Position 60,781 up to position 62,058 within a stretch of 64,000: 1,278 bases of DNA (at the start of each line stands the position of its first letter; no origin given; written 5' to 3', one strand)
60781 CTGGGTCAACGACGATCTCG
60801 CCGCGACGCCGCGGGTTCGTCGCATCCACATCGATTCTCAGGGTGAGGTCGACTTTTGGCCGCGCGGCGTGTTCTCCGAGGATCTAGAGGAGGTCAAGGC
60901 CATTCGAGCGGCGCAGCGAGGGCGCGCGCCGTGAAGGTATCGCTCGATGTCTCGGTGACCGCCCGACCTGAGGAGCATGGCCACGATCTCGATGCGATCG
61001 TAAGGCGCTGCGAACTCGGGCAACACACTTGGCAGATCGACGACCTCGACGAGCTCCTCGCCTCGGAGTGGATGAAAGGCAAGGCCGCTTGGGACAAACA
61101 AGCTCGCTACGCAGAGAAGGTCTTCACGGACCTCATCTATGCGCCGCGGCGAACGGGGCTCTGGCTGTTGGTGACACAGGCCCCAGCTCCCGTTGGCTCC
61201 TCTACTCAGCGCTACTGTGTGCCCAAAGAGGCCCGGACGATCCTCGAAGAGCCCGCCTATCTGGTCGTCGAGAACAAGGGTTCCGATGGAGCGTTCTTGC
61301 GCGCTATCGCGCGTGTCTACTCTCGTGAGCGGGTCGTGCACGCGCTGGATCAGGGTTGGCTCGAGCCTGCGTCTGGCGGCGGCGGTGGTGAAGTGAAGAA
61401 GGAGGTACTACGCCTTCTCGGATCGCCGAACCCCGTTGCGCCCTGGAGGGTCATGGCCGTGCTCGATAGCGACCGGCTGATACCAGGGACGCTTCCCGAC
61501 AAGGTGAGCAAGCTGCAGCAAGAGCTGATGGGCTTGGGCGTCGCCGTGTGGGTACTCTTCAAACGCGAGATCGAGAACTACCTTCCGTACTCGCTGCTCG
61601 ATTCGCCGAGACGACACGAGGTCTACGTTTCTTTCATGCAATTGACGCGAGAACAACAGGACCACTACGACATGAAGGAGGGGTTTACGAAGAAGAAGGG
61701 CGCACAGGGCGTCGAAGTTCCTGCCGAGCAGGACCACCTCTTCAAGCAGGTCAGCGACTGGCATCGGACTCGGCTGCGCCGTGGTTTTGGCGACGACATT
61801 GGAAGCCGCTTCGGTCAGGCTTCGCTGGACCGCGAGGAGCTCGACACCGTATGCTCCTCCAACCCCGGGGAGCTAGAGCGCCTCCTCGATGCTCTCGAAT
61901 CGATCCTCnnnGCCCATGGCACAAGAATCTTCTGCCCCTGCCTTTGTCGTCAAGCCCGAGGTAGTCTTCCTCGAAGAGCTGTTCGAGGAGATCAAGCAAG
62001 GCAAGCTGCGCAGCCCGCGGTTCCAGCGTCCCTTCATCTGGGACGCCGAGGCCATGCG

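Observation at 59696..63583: Three-gene ATPase, Toprim and DUF262 cassette directly downstream of sucCD: candidate uncharacterised defence system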

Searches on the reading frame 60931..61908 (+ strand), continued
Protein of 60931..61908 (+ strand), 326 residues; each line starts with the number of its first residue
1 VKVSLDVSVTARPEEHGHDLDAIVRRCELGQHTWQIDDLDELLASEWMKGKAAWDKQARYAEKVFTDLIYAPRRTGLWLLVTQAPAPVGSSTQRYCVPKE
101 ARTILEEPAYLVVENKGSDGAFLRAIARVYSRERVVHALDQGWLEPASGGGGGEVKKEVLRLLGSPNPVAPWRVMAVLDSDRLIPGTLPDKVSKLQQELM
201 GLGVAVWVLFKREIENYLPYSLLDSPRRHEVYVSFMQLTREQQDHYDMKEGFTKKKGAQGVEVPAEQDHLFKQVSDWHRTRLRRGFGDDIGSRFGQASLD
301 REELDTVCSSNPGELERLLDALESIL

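Call 81: fold_search(model_id=the predicted structure, library=pdb)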
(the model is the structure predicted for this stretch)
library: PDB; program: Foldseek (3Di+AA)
matches with E <= 10: 547; with E <= 0.001: 0
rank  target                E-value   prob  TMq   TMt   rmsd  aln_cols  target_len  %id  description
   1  8ux9_A                2.0e-02  0.38  0.20  0.21  14.7       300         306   11  Asymmetric unit of the PARIS Immune Complex at 3.2 Angstrom Resolution (released 2024-09-18)
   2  3ii4_A                4.2e-02  0.11  0.11  0.09  17.4       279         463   11  Structure of mycobacterial lipoamide dehydrogenase bound to a triazaspirodimethoxybenzoyl inhibitor (released 2010-01-26)
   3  9lm3_A                1.3e-01  0.15  0.22  0.13  17.9       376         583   14  cryo-EM structure of retron Eco2 (released 2025-09-17)
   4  5j4h                  1.6e-01  0.25  0.15  0.20   7.7       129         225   16  Structure of humanised RadA-mutant humRadA22F in complex with indole-6-carboxylic acid (released 2016-10-19)
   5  6tuu_A                1.7e-01  0.23  0.14  0.19   8.0       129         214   16  Leishmania infantum Rad51 surrogate LiRadA10 in complex with 5,6,7,8-tetrahydro-2-naphthoic acid (released 2021-01-27)
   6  8v46_D                1.7e-01  0.23  0.22  0.23  14.5       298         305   12  CryoEM structure of AriA-AriB complex (Form I) (released 2024-06-26)
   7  6tuu_D                1.8e-01  0.14  0.15  0.19  13.5       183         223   12  Leishmania infantum Rad51 surrogate LiRadA10 in complex with 5,6,7,8-tetrahydro-2-naphthoic acid (released 2021-01-27)
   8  6tuu_C                2.2e-01  0.16  0.15  0.19   8.4       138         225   17  Leishmania infantum Rad51 surrogate LiRadA10 in complex with 5,6,7,8-tetrahydro-2-naphthoic acid (released 2021-01-27)
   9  6tuu_B                2.4e-01  0.18  0.14  0.19   8.1       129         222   16  Leishmania infantum Rad51 surrogate LiRadA10 in complex with 5,6,7,8-tetrahydro-2-naphthoic acid (released 2021-01-27)
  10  4m52_A                2.6e-01  0.06  0.11  0.08  17.6       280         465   11  Structure of Mtb Lpd bound to SL827 (released 2013-11-27)
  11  9qn8_E                2.7e-01  0.12  0.18  0.18  19.1       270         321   11  RAD51 filament in complex with calcium and ATP bound by the RAD51AP1 C-terminus (released 2025-12-03)
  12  5jfg_A                2.9e-01  0.18  0.14  0.19   7.8       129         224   15  Structure of humanised RadA-mutant humRadA22F in complex with peptide FHTA (released 2016-10-26)
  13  6tv3                  3.0e-01  0.16  0.15  0.19   8.4       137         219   16  HumRadA1 in complex with 3-amino-2-naphthoic acid (released 2021-01-27)
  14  9d4n_A                3.0e-01  0.13  0.17  0.18  17.9       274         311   11  The cryo-EM structure of the yeast Dmc1 filament bound to ssDNA in the presence of ATP (released 2025-01-22)
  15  4b2i                  3.4e-01  0.16  0.15  0.20   8.3       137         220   16  Humanised monomeric RadA in complex with indazole (released 2013-02-06)
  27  9d30_B                4.9e-01  0.08  0.17  0.06  21.4       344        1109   10  Cryo-EM structure of mycocerosic acid synthase with a single DH-ACP crosslink using C16 alpha-bromoamide. Complex C (released 2025-08-13)
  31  9ui7_D                5.2e-01  0.09  0.17  0.17  19.4       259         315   13  structure of a 4 base pair Rad51 D-loop complex (released 2025-09-10)
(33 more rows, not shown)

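Call 93: search_protein_families(library=padloc, proteins=[L035:4663-5829:+], max_evalue=0.001)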
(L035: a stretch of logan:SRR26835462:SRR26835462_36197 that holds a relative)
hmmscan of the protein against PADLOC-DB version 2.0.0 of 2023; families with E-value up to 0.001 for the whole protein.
L035:4663-5829:+ (389 aa): 0 families

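Call 95: search_dna_similar(query=window:60931-61908:+, collection=plasmids, mode=protein, max_evalue=0.00001, max_rows=15)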
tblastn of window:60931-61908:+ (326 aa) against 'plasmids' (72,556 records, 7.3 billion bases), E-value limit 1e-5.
Records with a match: 2; places in all: 2; records where one place covers at least 80% of the query: 1.
Best place of each record, by identity: <60% 2.
By first word of the organism name: Leclercia 1; Nonomuraea 1.
By predicted mobility (MOB-suite, as given by PLSDB): conjugative 1; non-mobilizable 1.
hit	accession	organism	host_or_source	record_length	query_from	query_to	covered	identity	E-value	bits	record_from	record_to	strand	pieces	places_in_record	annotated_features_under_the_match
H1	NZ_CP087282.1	Leclercia adecarboxylata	pig feed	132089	31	326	91%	26.0%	2e-10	69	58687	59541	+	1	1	hypothetical protein | DUF262 domain-containing protein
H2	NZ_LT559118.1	Nonomuraea gerenzanensis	-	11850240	105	290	57%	38.2%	3e-15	84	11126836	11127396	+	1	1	none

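Call 96: search_dna_similar(query=window:60931-61908:+, collection=phages, mode=protein, max_evalue=0.00001, max_rows=10)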
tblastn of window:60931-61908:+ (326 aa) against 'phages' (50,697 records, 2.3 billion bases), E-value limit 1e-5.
No match.

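Call 97: find_related_loci(query=A1, collection=viral_contigs, flank=6000)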
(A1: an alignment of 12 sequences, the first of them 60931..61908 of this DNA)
Query A1 (326 aa) in viral_contigs; peptide patterns used: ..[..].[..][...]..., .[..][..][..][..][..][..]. (x = any residue, [..] = any of these).
54 stretches matched a pattern; 3 encode a relative of the query (tblastn E <= 1e-3); 3 distinct loci.
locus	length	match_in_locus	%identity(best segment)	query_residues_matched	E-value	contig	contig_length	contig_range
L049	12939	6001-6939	25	1-326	1e-23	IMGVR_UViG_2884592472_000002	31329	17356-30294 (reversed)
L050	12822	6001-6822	24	14-294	3e-15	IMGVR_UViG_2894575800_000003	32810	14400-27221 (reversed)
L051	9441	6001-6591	27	100-294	1e-13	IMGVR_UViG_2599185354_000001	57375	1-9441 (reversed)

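Call 98: get_annotated_region(hit=H1, flank=7000)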
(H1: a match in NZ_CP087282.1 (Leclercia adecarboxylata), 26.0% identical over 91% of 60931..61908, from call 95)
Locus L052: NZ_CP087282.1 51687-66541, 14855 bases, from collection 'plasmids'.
description: Leclercia adecarboxylata strain SH19PE29 plasmid pYUSHP29-2, complete sequence
organism: Leclercia adecarboxylata (NCBI taxid 83655)
taxonomy: Bacteria; Pseudomonadota; Gammaproteobacteria; Enterobacterales; Enterobacteriaceae; Leclercia; Leclercia adecarboxylata
host: -; source: pig feed; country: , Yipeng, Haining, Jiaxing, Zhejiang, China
typing (MOB-suite, as given by PLSDB): conjugative; replicon IncFII,rep_cluster_2218; relaxase MOBF; mating-pair formation MPF_F
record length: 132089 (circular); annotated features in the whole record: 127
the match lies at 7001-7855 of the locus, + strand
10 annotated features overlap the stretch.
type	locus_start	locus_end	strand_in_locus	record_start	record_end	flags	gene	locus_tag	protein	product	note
CDS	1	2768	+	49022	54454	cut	traI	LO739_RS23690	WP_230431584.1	conjugative transfer relaxase/helicase TraI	-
CDS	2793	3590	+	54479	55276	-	-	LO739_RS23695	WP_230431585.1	DsbA family protein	-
CDS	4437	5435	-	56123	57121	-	-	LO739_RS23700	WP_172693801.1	tyrosine-type recombinase/integrase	GO:0015074 - DNA integration [Evidence IEA]; GO:0006310 - DNA recombination [Evidence IEA]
CDS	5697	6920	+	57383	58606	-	-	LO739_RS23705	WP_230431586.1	AAA family ATPase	-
CDS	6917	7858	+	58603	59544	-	-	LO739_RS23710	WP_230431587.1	hypothetical protein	-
CDS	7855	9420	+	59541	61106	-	-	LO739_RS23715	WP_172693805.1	DUF262 domain-containing protein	-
CDS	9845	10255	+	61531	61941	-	-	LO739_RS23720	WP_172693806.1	hypothetical protein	-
CDS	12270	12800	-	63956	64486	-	-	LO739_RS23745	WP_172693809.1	DJ-1/PfpI family protein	-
CDS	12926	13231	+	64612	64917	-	-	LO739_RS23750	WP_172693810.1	antibiotic biosynthesis monooxygenase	-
CDS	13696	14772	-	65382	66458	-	-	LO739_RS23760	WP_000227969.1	IS110 family transposase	-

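Call 100: search_protein_families(library=phrogs, proteins=[L049:1002-1511:+, L049:1980-2312:+, L049:2317-4644:+, L049:8948-9958:-, L049:9963-11729:-, L049:11894-12736:+, L051:1181-2188:+, L051:2053-2796:-, L051:2804-3262:-, L051:8620-9441:-], max_evalue=0.00001)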
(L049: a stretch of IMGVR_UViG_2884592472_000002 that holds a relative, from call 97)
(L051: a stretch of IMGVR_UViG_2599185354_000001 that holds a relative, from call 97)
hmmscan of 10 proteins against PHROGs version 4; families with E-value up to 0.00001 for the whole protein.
L049:1002-1511:+ (170 aa): 5 families
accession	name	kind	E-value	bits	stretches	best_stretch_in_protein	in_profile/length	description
phrog_235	-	unknown function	5.3e-86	287.6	1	4-170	2-168/168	-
phrog_36148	-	unknown function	2.7e-47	160.4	1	64-170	2-108/108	-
phrog_24924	-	unknown function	7e-33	113.6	1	116-170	2-56/56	-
phrog_602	-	unknown function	4.3e-11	43.9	1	39-88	53-102/113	-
phrog_14551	-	unknown function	3.4e-09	37.7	1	37-91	41-96/128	-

L049:1980-2312:+ (111 aa): 2 families
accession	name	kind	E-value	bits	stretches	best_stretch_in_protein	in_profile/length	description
phrog_33705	-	unknown function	4.7e-30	105.4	1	21-107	3-89/157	-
phrog_154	-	DNA, RNA and nucleotide metabolism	8.9e-29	100.8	1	18-108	3-93/112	replication initiation protein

L049:2317-4644:+ (776 aa): 6 families
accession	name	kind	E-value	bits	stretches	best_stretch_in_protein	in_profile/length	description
phrog_91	-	DNA, RNA and nucleotide metabolism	9.4e-280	931.8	1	2-753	6-740/852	nicking at origin of replication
phrog_6857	-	unknown function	6e-172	575.1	1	203-761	174-725/855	-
phrog_14675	-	unknown function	1.6e-64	218.4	1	546-751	2-205/222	-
phrog_12979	-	unknown function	6.8e-40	137.9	1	3-202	3-188/189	-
phrog_28319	-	unknown function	3e-38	132.8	1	377-572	4-207/342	-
phrog_14885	-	unknown function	5.7e-12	46.7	1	531-634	25-124/246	-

L049:8948-9958:- (337 aa): 7 families
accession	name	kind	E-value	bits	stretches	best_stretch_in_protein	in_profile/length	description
phrog_68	-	head and packaging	8.4e-164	545.2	1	1-336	1-338/344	portal protein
phrog_8392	-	head and packaging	2.1e-87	292.5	1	7-183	12-188/188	portal protein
phrog_1853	-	unknown function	9.2e-47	159.9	1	209-334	1-142/159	-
phrog_12726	-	unknown function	2.3e-31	108.8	1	264-337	1-74/79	-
phrog_12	-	head and packaging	5.3e-22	79.6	1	102-319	150-358/646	portal protein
phrog_33693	-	head and packaging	2.1e-08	34.1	1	149-295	159-307/560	portal protein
phrog_2662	-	head and packaging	4e-07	30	1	131-320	158-348/717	portal protein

L049:9963-11729:- (589 aa): 7 families
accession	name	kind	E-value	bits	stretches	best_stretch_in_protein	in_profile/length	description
phrog_5751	-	head and packaging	2.9e-172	575.4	1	7-376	67-425/548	terminase large subunit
phrog_3746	-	head and packaging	1.6e-165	551.6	1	2-373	2-368/374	terminase large subunit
phrog_5909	-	head and packaging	3.1e-131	437.7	1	275-589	1-284/285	terminase large subunit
phrog_2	-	head and packaging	2e-90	305.7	1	8-564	198-556/807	terminase large subunit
phrog_5713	-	head and packaging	4.7e-58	196.2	1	447-586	1-139/143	terminase large subunit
phrog_10334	-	head and packaging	5.5e-24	85.1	1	527-589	6-68/69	terminase large subunit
phrog_14025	-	unknown function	5.6e-23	82.1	1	13-87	20-94/98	-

L049:11894-12736:+ (281 aa): 4 families
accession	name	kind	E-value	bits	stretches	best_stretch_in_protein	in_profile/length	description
phrog_73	-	head and packaging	3.1e-107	359.6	1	1-281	4-287/287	head scaffolding protein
phrog_11933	-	head and packaging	1e-58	198.8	1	3-166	3-166/198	head maturation protease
phrog_18337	-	unknown function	6.3e-31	107.1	1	1-64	23-86/87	-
phrog_19849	-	unknown function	3.2e-16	60.7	1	186-281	1-99/99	-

L051:1181-2188:+ (336 aa): 0 families

L051:2053-2796:- (248 aa): 0 families

L051:2804-3262:- (153 aa): 0 families

L051:8620-9441:- (274 aa): 1 family
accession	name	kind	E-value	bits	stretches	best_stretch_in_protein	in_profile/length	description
phrog_16442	-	unknown function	5e-08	33.4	1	76-148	192-264/287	-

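Call 109: search_protein_families(library=padloc, proteins=[L049:4793-6001:+, L049:6001-6939:+, L049:6939-8495:+, L052:5697-6917:+, L052:6917-7855:+, L052:7855-9417:+, L021:6748-8001:+, L021:8001-8993:+, L021:8998-10545:+], max_evalue=1e-10)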
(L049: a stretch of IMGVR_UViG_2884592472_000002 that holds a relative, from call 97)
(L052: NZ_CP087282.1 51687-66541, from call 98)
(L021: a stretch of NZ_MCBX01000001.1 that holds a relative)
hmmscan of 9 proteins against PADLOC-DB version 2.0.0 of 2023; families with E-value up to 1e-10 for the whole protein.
L049:4793-6001:+ (403 aa): 5 families
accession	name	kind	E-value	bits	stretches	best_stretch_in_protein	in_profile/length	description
PDLC04707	PDC-M55A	-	3.1e-74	248.4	1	6-400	5-413/421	-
PDLC03878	NsnB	-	5.3e-36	123.1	1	6-388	4-334/345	-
PDLC04148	HEC-03B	-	6.5e-30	102.5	1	262-399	312-447/458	-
PDLC02979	AriA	-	1.1e-15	56.3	0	8-47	7-47/373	-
PDLC04175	HEC-01A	-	1.4e-11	42.1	0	9-179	11-159/363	-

L049:6001-6939:+ (313 aa): 1 family
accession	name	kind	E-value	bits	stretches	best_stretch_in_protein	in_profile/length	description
PDLC04708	PDC-M55B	-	2.7e-39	133.9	1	91-313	94-315/315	-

L049:6939-8495:+ (519 aa): 7 families
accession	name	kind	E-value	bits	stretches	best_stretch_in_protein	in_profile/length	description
PDLC04709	PDC-M55C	-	5.4e-69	231.3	1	1-351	1-365/554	-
PDLC04151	HEC-05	-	2.4e-23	80.7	1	16-108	26-131/600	-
PDLC04150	HEC-05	-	4.1e-18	63.6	1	17-118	9-125/583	-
PDLC04153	HEC-05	-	1.5e-11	41.2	0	19-107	10-98/621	-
PDLC03877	NsnA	-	5.9e-11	40.2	1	11-348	46-315/385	-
PDLC02695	Orf5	-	8.9e-11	38.9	0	11-106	3-94/601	Orf5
PDLC04155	HEC-06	-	9.3e-11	38.9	0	24-107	15-87/562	-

L052:5697-6917:+ (407 aa): 6 families
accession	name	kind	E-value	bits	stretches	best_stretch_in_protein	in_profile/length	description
PDLC04707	PDC-M55A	-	5.3e-74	247.7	1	9-405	8-414/421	-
PDLC03878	NsnB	-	8.3e-36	122.4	1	7-392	5-334/345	-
PDLC04148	HEC-03B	-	4.5e-31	106.4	1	262-406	305-450/458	-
PDLC02979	AriA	-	3.3e-17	61.4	0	7-207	8-130/373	-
PDLC04175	HEC-01A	-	4.3e-12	43.8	0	8-49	10-51/363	-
PDLC02915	ATPase-Toprim_I-B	-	5.1e-11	40.1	0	7-44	6-43/623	-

L052:6917-7855:+ (313 aa): 1 family
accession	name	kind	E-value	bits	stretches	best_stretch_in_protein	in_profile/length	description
PDLC04708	PDC-M55B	-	8.7e-42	142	1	85-313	89-315/315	-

L052:7855-9417:+ (521 aa): 5 families
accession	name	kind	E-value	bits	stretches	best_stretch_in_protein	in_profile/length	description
PDLC04709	PDC-M55C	-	6.9e-65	217.7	1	10-353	9-365/554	-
PDLC04151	HEC-05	-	7.3e-22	75.8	1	16-108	26-131/600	-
PDLC04150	HEC-05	-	1.4e-15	55.2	1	18-66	10-58/583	-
PDLC03877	NsnA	-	1.2e-11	42.5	1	12-345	47-333/385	-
PDLC04153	HEC-05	-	2e-11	40.8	0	22-130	13-137/621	-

L021:6748-8001:+ (418 aa): 35 families (the best 25 are shown)
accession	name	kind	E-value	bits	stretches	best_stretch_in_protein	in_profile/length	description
PDLC04707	PDC-M55A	-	4.9e-72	241.2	1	1-414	1-413/421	-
PDLC03878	NsnB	-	6.2e-44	149.2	1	3-400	2-332/345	-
PDLC04148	HEC-03B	-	7.3e-27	92.5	1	276-403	313-437/458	-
PDLC02979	AriA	-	3.4e-26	90.9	1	1-347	1-372/373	-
PDLC04178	HEC-01A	-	4.3e-19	66.8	1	3-58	9-62/399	-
PDLC02980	AriA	-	2.4e-16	58.6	1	25-348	1-302/304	-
PDLC04182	HEC-01A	-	2.8e-16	57.5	0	253-348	257-351/406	-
PDLC04392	PDC-M07A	-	5.2e-16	56.7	1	3-344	2-347/432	-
PDLC00070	GajA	-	5.7e-16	56.2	0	300-345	289-334/596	AAA ATPase domain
PDLC02335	AbiLi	-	1.5e-15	55.1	1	2-349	49-242/326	AbiLi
PDLC00069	GajA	-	1.6e-15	54.6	0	303-347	336-380/687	AAA ATPase domain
PDLC04176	HEC-01A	-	1.2e-14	52.4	1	1-348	1-321/371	-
PDLC04179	HEC-01A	-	1.3e-14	52.2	0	3-51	2-49/459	-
PDLC04393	PDC-M07A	-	2.4e-14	51.2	0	3-114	2-113/435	-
PDLC02358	Old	-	3.8e-14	50.4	0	2-50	3-50/578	Old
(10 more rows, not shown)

L021:8001-8993:+ (331 aa): 1 family
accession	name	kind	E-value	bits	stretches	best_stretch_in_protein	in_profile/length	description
PDLC04708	PDC-M55B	-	2.9e-41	140.3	1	1-328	1-312/315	-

L021:8998-10545:+ (516 aa): 3 families
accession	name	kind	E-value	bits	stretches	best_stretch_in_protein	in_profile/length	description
PDLC04709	PDC-M55C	-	9e-97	323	1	7-512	9-540/554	-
PDLC04151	HEC-05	-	2.5e-17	60.8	1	16-110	29-133/600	-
PDLC04150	HEC-05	-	8.6e-13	46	0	17-66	12-61/583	-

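Call 111: search_protein_families(library=pfam, proteins=[L031:7710-9113:+, L031:9923-11233:+, L031:11397-13496:-, L035:4663-5829:+], max_evalue=0.01)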
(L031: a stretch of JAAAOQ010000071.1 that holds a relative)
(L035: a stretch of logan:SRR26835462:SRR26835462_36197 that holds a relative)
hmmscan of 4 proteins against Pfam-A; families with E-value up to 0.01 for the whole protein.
L031:7710-9113:+ (468 aa): 0 families

L031:9923-11233:+ (437 aa): 2 families
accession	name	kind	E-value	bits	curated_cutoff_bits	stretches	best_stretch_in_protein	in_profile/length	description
PF13749.12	HATPase_c_4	-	1.5e-17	63.8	26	1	322-410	2-82/89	Putative ATP-dependent DNA helicase recG C-terminal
PF04326.19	SLFN_AlbA_2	-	9.9e-14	52.3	25.3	1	28-154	1-117/118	Schlafen, AlbA_2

L031:11397-13496:- (700 aa): 2 families
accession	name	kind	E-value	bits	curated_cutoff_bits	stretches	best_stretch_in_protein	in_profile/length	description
PF02540.23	NAD_synthase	-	4.5e-22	78.8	21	1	348-520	5-165/242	NAD synthase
PF00795.27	CN_hydrolase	-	1.7e-13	50.9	23.2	1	22-282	10-253/256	Carbon-nitrogen hydrolase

L035:4663-5829:+ (389 aa): 0 families

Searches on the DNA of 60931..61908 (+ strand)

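Call 106: search_dna_similar(query=L049:4793-8498:+, collection=ecoli_genomes, mode=near, max_rows=10)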
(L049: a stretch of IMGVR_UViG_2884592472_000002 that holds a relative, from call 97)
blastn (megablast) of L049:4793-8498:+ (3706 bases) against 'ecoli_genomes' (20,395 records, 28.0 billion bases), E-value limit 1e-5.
No match.

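Call 107: search_dna_similar(query=L049:4793-8498:+, collection=plasmids, mode=near, max_rows=10)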
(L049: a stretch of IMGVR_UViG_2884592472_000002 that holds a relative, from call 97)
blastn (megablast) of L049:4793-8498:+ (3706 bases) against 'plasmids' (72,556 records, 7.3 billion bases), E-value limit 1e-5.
No match.

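Call 108: search_dna_similar(query=L052:5697-9420:+, collection=ecoli_genomes, mode=distant, max_rows=10)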
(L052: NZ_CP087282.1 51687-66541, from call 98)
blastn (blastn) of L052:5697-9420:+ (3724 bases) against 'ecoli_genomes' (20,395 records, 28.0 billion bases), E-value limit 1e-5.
No match.
